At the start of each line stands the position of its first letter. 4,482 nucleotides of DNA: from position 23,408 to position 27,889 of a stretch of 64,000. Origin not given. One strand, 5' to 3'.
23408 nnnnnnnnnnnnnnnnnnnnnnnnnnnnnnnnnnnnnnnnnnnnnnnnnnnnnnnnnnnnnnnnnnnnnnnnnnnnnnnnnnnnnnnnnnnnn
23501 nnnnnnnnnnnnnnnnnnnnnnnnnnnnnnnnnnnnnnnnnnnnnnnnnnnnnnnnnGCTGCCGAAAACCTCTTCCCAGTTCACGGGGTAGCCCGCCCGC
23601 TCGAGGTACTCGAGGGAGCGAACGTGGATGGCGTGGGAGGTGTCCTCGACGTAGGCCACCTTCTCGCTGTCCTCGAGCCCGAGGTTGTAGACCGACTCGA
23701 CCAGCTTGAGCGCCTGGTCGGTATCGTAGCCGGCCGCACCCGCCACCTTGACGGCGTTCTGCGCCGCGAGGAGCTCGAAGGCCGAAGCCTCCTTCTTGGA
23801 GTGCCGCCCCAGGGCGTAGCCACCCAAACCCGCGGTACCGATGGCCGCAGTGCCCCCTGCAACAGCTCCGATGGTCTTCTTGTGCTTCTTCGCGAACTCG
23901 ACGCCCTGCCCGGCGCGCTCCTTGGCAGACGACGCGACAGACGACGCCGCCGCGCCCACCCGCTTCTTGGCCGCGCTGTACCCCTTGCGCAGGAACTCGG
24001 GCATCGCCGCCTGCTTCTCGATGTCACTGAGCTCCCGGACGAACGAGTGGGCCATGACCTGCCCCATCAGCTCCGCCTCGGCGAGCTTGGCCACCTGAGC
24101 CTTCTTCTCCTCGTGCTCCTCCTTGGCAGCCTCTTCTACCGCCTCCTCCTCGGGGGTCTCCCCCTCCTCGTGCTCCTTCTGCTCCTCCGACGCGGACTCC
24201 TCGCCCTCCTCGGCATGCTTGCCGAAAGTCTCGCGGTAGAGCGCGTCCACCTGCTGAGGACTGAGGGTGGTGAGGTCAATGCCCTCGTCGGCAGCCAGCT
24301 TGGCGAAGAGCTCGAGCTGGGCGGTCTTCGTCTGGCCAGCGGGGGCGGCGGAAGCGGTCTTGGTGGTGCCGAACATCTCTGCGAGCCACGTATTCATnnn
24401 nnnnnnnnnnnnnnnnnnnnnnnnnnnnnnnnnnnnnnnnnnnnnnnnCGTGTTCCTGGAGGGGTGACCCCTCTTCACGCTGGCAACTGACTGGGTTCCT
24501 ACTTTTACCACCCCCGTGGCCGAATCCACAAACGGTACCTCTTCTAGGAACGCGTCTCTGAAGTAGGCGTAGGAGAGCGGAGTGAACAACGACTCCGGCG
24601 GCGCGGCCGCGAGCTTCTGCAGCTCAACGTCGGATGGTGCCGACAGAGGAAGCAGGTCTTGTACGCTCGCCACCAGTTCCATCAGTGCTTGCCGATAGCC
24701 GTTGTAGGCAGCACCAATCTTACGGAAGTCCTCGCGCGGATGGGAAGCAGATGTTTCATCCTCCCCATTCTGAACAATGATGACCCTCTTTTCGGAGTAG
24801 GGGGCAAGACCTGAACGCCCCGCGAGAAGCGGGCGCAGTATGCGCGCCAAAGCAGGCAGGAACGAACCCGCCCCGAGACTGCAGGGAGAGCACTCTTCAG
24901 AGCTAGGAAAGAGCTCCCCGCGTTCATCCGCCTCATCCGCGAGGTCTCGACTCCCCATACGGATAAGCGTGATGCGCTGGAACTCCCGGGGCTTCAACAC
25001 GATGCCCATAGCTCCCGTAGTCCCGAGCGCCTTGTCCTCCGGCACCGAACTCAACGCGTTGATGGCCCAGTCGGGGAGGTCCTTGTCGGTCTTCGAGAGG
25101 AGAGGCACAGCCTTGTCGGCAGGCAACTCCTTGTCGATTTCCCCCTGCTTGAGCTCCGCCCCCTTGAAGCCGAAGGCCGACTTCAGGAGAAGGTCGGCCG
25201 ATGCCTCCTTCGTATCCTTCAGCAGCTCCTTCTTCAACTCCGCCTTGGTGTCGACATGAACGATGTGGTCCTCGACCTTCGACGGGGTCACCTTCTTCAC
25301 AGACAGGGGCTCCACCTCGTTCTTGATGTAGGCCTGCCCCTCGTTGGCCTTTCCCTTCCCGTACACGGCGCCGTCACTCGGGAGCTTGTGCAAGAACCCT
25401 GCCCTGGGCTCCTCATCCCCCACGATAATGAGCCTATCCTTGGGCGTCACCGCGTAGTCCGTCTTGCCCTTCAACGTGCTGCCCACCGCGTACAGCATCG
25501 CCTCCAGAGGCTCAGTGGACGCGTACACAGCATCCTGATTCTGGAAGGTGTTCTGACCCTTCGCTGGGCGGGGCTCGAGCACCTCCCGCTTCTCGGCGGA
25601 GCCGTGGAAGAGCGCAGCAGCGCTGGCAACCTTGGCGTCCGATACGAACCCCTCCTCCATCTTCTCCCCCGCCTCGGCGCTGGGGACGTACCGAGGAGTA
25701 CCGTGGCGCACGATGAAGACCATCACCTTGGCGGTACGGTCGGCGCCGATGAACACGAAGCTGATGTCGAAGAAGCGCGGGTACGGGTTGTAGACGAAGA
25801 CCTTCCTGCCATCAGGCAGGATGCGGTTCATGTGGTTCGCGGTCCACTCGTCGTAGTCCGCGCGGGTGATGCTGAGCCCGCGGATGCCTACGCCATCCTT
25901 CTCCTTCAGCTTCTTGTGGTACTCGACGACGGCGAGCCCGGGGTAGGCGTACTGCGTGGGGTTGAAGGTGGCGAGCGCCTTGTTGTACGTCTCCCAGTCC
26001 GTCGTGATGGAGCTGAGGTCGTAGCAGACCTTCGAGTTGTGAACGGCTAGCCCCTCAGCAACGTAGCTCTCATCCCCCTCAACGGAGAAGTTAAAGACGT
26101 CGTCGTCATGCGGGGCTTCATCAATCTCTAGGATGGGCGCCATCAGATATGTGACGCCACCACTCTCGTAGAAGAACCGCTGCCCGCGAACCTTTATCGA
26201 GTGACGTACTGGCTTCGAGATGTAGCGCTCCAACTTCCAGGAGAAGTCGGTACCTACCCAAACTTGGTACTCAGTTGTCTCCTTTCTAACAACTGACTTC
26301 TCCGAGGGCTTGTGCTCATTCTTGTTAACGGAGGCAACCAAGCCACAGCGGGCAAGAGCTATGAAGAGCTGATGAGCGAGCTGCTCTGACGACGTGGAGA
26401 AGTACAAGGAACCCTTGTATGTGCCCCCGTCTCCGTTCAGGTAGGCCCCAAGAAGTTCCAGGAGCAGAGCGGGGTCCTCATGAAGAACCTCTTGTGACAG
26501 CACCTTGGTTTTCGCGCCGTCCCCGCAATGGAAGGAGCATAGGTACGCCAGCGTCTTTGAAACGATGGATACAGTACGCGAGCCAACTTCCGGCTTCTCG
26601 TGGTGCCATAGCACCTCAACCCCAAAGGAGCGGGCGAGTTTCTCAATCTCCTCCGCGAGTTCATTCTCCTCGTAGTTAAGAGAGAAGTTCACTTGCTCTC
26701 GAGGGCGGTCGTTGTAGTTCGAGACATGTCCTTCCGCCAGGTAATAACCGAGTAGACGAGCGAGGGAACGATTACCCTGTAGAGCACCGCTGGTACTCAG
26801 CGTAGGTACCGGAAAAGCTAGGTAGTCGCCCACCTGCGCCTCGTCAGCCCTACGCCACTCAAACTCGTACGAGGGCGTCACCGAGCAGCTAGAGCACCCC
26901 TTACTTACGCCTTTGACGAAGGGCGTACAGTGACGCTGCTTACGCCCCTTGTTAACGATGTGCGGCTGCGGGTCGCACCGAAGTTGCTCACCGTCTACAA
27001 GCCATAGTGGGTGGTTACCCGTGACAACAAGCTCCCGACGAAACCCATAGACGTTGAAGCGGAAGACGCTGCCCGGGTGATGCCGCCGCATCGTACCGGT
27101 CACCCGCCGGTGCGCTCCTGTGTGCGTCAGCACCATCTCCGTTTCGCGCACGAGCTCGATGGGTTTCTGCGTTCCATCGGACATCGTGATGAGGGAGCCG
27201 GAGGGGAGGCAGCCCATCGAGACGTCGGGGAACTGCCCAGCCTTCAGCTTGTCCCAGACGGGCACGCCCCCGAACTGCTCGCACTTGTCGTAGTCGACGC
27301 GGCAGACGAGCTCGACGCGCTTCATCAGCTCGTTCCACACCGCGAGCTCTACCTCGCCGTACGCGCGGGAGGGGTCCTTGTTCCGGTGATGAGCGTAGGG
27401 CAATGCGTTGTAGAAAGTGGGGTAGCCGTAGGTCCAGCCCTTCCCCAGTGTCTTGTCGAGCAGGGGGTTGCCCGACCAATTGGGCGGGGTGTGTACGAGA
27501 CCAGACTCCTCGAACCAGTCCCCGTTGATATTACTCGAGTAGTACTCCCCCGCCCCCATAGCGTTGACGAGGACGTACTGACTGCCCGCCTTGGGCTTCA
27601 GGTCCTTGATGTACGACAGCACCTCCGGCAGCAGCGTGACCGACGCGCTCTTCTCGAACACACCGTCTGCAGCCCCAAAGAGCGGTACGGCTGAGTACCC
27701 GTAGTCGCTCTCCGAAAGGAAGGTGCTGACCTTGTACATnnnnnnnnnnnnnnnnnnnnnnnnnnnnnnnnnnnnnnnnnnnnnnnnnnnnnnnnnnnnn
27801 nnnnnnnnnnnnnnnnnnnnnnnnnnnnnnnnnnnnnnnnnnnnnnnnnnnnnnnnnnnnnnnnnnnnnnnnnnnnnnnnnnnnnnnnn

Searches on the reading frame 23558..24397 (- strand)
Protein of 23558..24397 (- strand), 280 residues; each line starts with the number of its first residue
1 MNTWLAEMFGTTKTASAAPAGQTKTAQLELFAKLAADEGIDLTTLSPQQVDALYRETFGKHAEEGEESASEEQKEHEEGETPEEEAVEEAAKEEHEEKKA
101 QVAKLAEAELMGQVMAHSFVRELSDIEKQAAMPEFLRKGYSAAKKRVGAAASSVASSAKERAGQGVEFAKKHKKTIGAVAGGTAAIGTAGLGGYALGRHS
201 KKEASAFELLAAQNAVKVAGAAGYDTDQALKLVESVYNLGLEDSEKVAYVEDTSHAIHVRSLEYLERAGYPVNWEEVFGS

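Call 77: search_protein_families(library=pfam, proteins=[window:23558-24397:-], max_evalue=10)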
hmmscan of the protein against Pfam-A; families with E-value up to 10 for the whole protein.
window:23558-24397:- (280 aa): 4 families
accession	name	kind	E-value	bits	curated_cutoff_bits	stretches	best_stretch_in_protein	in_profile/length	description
PF05793.18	TFIIF_alpha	-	0.00026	20.2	27.1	1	63-171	303-413/528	Transcription initiation factor IIF, alpha subunit (TFIIF-alpha)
PF01966.28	HD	-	0.066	13.9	22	1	55-101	52-92/116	HD domain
PF07133.16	Merozoite_SPAM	-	0.55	10.7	27.5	1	62-104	56-98/176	Merozoite surface protein (SPAM)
PF13007.12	LZ_Tnp_IS66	-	2.5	9.3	22.9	1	48-100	4-57/71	Transposase C of IS166 homeodomain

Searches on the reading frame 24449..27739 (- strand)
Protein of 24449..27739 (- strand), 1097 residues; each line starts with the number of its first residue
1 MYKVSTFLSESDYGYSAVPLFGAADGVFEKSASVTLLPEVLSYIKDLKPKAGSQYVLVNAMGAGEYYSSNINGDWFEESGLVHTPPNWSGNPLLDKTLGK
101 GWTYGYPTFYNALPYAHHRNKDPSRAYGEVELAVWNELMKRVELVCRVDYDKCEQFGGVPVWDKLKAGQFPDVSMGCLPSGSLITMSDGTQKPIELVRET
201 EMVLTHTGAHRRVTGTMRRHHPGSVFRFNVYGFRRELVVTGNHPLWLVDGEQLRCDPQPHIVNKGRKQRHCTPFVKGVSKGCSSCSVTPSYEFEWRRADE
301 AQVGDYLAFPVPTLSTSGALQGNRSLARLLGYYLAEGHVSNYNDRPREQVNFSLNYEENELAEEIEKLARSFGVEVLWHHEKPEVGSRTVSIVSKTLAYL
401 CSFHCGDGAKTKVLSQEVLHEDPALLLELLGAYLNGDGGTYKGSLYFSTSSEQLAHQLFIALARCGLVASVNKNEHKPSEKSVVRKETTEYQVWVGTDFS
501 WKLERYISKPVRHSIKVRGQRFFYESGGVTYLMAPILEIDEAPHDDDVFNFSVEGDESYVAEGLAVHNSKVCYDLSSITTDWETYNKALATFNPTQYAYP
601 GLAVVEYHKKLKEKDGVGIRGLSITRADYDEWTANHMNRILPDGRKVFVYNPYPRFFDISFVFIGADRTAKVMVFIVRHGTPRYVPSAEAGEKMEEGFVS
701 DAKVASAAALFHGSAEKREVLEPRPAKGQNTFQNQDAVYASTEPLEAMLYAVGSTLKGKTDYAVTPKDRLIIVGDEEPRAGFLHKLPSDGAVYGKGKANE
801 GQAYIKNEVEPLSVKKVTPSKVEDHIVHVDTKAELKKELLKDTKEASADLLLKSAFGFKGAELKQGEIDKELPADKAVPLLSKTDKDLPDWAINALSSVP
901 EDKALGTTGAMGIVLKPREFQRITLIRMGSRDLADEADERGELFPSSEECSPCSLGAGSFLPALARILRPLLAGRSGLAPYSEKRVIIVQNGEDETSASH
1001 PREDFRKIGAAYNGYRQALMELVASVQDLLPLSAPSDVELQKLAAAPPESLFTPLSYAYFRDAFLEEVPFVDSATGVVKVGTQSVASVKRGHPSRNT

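Call 13: search_protein_families(library=pfam, proteins=[window:24449-27739:-], max_evalue=0.001)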
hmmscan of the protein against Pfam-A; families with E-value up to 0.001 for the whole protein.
window:24449-27739:- (1097 aa): 2 families
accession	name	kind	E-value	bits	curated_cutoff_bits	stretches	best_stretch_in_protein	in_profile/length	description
PF14528.11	LAGLIDADG_3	-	2.7e-11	44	22.5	2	427-482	4-62/82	LAGLIDADG-like domain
PF14890.11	Intein_splicing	-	0.00023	21.4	35.8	0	292-568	75-155/155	Intein splicing domain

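Call 14: search_protein_families(library=phrogs, proteins=[window:24449-27739:-], max_evalue=0.001)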
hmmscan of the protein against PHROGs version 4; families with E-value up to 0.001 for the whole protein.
window:24449-27739:- (1097 aa): 1 family
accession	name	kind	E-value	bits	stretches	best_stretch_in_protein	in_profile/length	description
phrog_36001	-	unknown function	6.7e-09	35.5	0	521-571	411-462/715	-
